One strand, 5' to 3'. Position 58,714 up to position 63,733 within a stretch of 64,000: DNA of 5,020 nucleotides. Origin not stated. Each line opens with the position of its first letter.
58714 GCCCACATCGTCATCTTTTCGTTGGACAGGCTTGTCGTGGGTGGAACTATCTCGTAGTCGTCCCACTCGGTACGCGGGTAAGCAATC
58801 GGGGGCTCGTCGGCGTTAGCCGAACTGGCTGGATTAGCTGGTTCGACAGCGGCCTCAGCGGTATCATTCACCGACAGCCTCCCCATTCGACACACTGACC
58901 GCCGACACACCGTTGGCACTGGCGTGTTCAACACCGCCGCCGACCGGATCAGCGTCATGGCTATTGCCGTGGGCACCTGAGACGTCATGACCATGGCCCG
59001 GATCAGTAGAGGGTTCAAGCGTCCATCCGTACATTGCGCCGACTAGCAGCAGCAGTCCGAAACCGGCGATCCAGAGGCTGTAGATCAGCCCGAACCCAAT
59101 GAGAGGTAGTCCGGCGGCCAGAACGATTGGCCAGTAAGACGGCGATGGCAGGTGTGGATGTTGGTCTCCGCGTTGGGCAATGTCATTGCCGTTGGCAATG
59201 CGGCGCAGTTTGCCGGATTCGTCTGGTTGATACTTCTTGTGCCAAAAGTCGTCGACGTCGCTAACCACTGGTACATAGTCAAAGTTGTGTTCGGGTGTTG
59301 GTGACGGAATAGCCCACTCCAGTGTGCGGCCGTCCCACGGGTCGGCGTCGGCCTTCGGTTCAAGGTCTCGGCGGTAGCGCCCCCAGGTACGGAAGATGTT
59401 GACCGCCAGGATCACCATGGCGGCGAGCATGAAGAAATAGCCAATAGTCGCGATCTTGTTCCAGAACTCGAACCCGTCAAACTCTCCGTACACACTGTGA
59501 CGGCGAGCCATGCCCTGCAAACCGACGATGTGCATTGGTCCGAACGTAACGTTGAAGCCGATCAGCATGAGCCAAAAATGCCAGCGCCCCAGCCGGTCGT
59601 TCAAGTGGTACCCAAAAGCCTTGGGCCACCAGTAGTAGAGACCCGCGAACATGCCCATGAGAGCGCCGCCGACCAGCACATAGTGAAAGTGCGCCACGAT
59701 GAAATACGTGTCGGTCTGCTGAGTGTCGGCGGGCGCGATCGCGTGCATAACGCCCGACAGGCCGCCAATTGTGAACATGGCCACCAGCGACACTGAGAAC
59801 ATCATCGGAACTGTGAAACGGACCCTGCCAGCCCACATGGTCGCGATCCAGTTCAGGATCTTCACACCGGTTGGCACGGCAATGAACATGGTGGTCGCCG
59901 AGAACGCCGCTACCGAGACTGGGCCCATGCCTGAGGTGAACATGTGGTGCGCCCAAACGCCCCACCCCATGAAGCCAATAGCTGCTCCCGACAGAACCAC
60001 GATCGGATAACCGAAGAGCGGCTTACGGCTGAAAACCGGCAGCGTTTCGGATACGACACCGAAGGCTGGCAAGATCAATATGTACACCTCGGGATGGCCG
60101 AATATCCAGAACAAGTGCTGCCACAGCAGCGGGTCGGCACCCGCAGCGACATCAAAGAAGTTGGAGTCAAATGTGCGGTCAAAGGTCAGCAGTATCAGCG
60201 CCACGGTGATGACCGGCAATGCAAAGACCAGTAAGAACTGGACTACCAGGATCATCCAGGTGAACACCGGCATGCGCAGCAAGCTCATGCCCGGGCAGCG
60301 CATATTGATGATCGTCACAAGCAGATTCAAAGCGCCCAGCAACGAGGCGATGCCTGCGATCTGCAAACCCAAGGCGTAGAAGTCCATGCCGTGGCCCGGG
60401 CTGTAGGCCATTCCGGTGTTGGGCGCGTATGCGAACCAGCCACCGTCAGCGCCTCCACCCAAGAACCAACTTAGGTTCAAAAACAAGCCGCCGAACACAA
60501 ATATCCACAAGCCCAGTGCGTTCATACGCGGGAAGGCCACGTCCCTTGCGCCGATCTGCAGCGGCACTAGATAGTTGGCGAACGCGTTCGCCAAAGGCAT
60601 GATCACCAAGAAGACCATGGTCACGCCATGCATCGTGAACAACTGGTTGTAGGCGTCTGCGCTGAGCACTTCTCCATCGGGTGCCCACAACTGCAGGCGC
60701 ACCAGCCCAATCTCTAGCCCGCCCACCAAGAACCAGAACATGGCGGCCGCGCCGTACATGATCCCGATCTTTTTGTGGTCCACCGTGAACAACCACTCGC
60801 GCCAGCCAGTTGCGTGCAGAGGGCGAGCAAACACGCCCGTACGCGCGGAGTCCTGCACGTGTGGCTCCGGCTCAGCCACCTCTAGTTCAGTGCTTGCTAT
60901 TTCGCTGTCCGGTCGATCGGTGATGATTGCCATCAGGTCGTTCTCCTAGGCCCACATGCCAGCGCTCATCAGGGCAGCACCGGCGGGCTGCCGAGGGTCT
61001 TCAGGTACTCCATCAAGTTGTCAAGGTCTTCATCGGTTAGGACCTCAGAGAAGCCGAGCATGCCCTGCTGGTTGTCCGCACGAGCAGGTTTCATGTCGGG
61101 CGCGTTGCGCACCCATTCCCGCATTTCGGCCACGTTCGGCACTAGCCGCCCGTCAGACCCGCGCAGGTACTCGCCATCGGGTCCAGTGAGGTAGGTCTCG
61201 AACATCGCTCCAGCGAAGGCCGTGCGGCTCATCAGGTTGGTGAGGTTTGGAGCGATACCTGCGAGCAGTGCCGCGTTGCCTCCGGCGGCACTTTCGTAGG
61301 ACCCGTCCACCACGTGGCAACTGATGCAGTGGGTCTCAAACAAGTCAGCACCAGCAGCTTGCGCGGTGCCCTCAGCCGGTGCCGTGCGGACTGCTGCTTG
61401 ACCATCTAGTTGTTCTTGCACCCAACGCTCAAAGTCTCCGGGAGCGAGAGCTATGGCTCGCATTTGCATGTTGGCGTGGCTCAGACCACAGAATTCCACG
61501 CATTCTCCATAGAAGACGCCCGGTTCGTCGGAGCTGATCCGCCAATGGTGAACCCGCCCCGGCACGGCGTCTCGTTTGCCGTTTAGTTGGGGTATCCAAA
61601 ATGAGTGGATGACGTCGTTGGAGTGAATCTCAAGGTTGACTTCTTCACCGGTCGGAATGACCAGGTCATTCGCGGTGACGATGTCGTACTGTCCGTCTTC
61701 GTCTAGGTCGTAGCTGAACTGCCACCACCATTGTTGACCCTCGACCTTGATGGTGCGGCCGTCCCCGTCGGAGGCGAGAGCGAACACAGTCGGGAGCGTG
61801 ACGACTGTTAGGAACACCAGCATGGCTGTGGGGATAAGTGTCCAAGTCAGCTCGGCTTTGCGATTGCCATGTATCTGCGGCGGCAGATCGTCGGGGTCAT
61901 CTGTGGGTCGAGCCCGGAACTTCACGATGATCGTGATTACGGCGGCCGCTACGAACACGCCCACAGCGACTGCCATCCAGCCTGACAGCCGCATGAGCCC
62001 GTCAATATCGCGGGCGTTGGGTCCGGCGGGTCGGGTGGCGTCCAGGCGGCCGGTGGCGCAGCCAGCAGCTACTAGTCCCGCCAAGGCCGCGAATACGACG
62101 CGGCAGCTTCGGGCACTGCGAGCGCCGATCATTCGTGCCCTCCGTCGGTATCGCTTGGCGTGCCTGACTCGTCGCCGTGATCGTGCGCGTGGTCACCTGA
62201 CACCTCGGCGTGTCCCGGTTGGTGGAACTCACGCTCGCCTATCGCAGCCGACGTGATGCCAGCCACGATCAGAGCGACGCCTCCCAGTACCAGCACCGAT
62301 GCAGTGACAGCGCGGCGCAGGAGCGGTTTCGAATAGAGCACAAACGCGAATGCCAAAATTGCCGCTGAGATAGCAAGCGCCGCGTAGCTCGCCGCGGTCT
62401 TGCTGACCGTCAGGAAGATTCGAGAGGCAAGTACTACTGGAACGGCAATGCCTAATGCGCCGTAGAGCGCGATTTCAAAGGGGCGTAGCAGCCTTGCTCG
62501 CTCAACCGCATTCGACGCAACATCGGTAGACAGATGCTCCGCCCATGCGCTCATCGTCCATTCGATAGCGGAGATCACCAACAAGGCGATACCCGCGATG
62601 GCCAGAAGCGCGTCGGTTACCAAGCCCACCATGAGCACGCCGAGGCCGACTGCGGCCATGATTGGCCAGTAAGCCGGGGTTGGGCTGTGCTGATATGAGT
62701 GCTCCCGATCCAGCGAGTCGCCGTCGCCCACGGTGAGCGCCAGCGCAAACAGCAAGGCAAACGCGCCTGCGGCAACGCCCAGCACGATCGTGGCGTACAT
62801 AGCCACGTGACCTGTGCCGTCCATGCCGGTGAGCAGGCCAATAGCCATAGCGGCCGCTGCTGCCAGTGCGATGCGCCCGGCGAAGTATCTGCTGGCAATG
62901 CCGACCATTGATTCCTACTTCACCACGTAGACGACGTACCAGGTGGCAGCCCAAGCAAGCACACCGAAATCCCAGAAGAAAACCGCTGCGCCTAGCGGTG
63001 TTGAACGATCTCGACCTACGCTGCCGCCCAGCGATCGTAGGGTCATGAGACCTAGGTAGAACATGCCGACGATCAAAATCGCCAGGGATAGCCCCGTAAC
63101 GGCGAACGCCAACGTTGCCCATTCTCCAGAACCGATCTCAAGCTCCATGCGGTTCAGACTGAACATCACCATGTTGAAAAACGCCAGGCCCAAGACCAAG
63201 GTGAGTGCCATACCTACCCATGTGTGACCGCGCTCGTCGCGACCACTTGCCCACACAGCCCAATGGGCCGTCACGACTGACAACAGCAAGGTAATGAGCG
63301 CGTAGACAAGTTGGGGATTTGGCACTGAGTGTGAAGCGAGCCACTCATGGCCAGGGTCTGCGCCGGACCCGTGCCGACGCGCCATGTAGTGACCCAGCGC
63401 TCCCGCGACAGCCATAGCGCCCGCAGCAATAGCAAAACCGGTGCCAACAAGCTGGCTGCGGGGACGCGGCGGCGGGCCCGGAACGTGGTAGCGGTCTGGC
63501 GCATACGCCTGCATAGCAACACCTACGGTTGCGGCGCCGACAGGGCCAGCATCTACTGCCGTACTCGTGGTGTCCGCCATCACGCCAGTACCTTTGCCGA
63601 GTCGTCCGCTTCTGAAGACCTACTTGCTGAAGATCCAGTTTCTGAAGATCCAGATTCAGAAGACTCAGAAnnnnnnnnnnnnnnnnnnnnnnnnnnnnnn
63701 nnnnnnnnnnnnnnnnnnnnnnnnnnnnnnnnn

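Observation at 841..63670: Pervasive short tandem micro-duplications (mostly 15-nt units), in-frame inside genes, by eye confined to the two housekeeping flanks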

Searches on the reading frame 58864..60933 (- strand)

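Call 30: search_protein_families(library=pfam, proteins=[window:58864-60933:-], max_evalue=0.0001)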
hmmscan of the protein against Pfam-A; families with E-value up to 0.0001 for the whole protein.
window:58864-60933:- (689 aa): 2 families
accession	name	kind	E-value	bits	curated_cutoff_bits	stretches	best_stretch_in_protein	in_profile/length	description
PF00115.25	COX1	-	2.1e-153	511.7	34.8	1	55-500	1-435/436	Cytochrome C and Quinol oxidase polypeptide I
PF12270.13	Cyt_c_ox_IV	-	2.3e-06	28.2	26.9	1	584-642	69-127/132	Cytochrome c oxidase subunit IV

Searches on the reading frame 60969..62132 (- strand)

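Call 30: search_protein_families(library=pfam, proteins=[window:60969-62132:-], max_evalue=0.0001)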
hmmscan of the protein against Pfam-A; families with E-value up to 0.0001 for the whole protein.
window:60969-62132:- (387 aa): 4 families
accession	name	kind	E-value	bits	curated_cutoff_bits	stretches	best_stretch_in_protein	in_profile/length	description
PF00116.26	COX2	-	5.2e-22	78.5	22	1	127-224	2-115/120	Cytochrome C oxidase subunit II, periplasmic domain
PF00034.26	Cytochrom_C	-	1.2e-09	39.8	21.3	0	259-305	2-38/90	Cytochrome c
PF02790.20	COX2_TM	-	2.6e-06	27.9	22.8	1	36-113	12-86/88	Cytochrome C oxidase subunit II, transmembrane domain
PF13442.11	Cytochrome_CBB3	-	7.2e-05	23.5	27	0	258-377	3-68/68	Cytochrome C oxidase, cbb3-type, subunit III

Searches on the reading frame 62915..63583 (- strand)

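Call 30: search_protein_families(library=pfam, proteins=[window:62915-63583:-], max_evalue=0.0001)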
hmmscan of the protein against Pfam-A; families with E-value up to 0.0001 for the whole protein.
window:62915-63583:- (222 aa): 1 family
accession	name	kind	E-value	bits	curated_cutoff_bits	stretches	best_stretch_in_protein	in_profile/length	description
PF00510.24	COX3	-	6.7e-06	26.6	23.8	1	96-220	131-255/258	Cytochrome c oxidase subunit III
